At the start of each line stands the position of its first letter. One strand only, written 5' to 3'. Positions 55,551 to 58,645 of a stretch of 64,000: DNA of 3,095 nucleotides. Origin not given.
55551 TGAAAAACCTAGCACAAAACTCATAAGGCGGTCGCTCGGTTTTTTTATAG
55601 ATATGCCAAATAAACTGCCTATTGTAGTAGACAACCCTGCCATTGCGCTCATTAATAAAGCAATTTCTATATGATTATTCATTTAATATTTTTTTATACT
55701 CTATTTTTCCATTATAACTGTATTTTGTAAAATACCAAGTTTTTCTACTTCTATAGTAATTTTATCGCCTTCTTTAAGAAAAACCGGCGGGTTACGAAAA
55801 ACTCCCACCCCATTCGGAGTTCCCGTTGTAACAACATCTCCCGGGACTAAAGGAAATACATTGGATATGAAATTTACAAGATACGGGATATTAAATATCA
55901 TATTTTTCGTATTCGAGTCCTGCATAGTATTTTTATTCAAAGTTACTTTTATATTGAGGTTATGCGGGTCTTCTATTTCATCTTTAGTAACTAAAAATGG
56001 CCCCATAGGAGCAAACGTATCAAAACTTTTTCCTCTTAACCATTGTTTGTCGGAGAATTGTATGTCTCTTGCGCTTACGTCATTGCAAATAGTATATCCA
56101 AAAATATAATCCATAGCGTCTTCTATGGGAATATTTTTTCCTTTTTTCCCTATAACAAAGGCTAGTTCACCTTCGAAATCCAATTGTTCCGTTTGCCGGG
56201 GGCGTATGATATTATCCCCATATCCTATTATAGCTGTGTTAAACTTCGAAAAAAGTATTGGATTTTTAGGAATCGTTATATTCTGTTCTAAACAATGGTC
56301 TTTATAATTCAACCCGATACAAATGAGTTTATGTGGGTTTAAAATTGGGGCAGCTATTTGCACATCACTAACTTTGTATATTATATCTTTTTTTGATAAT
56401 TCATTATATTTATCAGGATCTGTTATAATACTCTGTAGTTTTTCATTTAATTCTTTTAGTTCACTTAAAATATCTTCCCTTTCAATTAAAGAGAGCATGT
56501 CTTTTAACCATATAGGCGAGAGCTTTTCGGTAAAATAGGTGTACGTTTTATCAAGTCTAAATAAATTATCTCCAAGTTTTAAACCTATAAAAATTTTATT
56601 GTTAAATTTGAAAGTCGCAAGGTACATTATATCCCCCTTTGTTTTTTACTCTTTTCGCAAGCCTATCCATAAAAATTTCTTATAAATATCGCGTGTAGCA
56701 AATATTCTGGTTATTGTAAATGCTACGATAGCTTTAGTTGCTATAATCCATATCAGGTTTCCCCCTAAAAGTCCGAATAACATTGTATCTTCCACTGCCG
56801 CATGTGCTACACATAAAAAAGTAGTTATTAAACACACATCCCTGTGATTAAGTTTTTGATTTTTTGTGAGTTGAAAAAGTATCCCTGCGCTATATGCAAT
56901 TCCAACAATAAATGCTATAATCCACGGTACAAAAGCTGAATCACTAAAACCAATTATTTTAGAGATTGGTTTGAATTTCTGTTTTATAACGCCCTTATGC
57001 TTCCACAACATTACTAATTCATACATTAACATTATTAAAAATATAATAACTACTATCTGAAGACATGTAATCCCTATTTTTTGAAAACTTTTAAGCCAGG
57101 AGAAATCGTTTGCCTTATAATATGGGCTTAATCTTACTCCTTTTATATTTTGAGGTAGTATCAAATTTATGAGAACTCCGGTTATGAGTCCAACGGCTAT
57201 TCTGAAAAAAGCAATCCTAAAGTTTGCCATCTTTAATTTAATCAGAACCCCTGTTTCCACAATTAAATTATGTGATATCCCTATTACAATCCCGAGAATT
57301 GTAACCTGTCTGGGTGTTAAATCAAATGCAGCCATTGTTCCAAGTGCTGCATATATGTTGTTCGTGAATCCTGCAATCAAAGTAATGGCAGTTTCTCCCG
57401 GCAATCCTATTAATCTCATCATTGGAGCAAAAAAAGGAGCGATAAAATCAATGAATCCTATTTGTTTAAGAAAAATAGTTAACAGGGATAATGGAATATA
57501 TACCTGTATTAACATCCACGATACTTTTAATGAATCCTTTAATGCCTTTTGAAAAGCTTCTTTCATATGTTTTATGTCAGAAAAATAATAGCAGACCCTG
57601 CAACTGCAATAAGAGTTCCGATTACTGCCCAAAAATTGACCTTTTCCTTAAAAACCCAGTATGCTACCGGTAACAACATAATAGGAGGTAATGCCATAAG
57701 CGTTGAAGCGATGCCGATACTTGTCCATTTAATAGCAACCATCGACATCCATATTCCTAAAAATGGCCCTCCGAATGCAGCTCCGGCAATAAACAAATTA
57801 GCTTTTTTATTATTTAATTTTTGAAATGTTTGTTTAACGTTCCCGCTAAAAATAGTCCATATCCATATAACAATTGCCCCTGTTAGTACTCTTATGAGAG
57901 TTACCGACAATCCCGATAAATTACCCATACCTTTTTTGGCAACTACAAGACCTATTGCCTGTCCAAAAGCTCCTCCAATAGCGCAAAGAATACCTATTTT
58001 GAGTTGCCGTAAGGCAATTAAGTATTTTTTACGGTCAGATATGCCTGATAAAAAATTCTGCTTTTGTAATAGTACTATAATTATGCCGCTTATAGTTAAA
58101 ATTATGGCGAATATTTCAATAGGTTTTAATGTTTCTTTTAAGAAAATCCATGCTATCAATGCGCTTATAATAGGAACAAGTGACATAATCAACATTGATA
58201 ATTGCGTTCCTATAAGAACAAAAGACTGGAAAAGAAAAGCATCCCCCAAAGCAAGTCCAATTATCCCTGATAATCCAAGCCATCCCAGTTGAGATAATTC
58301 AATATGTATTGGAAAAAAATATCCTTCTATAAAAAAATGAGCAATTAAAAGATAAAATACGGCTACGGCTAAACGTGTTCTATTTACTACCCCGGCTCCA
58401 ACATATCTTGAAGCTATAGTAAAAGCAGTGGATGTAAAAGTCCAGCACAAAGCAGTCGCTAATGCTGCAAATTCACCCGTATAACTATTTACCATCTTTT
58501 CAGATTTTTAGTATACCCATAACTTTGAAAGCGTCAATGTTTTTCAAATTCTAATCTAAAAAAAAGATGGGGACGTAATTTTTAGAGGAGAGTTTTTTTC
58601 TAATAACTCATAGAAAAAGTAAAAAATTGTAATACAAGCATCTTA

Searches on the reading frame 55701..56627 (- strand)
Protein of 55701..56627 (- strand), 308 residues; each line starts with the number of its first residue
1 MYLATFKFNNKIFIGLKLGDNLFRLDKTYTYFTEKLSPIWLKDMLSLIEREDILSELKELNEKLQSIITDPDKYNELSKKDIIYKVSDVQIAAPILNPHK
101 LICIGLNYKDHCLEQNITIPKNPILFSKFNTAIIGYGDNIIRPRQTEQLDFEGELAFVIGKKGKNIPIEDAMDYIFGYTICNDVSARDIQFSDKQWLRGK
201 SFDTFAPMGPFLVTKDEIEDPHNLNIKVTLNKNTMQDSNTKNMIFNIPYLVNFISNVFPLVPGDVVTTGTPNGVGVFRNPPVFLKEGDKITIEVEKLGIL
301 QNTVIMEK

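Call 36: search_protein_families(library=ncbifam, proteins=[window:55701-56627:-], max_evalue=0.00001)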
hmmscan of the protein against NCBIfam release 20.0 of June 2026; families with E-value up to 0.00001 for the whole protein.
window:55701-56627:- (308 aa): 7 families
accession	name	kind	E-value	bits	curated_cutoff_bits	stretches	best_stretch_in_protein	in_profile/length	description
NF053535.1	DhyDRhmHlse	equivalog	7.9e-66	222.2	500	1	84-305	56-279/284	2,4-didehydro-3-deoxy-L-rhamnonate hydrolase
TIGR02303.1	HpaG-C-term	equivalog_domain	9.1e-59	198.9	276.4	1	77-307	22-245/245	4-hydroxyphenylacetate degradation bifunctional isomerase/decarboxylase, C-terminal subunit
NF011750.0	PRK15203.1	equivalog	1.4e-45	155.9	811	1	99-307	223-425/429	4-hydroxyphenylacetate degradation bifunctional isomerase/decarboxylase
NF009399.0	PRK12764.1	equivalog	2.7e-37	128.9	444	1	94-295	17-210/501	fumarylacetoacetate hydrolase family protein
TIGR02305.1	HpaG-N-term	equivalog_domain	5.6e-35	120.7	228.65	1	118-304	28-205/205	4-hydroxyphenylacetate degradation bifunctional isomerase/decarboxylase, N-terminal subunit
NF007967.0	PRK10691.1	equivalog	3.5e-34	118.1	201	1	98-296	16-211/219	fumarylacetoacetate hydrolase family protein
TIGR01266.1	fum_ac_acetase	equivalog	1.5e-10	40.6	375.3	1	146-217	194-269/420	fumarylacetoacetase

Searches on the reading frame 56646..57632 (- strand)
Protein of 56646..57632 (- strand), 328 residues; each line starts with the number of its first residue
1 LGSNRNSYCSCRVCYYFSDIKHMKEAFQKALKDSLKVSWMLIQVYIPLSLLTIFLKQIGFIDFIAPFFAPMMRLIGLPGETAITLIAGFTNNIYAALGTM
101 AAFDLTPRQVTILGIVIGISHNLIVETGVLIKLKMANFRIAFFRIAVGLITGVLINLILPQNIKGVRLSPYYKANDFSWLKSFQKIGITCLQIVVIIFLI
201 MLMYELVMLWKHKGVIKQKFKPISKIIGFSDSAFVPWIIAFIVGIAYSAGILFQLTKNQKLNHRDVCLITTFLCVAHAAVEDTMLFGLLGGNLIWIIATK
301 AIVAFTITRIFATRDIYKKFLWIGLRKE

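Call 36: search_protein_families(library=ncbifam, proteins=[window:56646-57632:-], max_evalue=0.00001)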
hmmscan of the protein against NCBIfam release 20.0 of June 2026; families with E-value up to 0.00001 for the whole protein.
window:56646-57632:- (328 aa): 1 family
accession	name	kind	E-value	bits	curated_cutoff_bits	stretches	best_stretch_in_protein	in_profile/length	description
NF007811.0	PRK10519.1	equivalog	6.6e-07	29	111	1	53-155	42-147/155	hypothetical protein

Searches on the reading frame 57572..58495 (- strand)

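Call 36: search_protein_families(library=ncbifam, proteins=[window:57572-58495:-], max_evalue=0.00001)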
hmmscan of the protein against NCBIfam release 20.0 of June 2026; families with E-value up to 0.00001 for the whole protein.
window:57572-58495:- (307 aa): 1 family
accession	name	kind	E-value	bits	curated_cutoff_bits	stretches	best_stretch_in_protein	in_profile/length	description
TIGR00950.1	2A78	equivalog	6.6e-12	45.4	230.2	1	39-223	15-187/264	carboxylate/amino acid/amine transporter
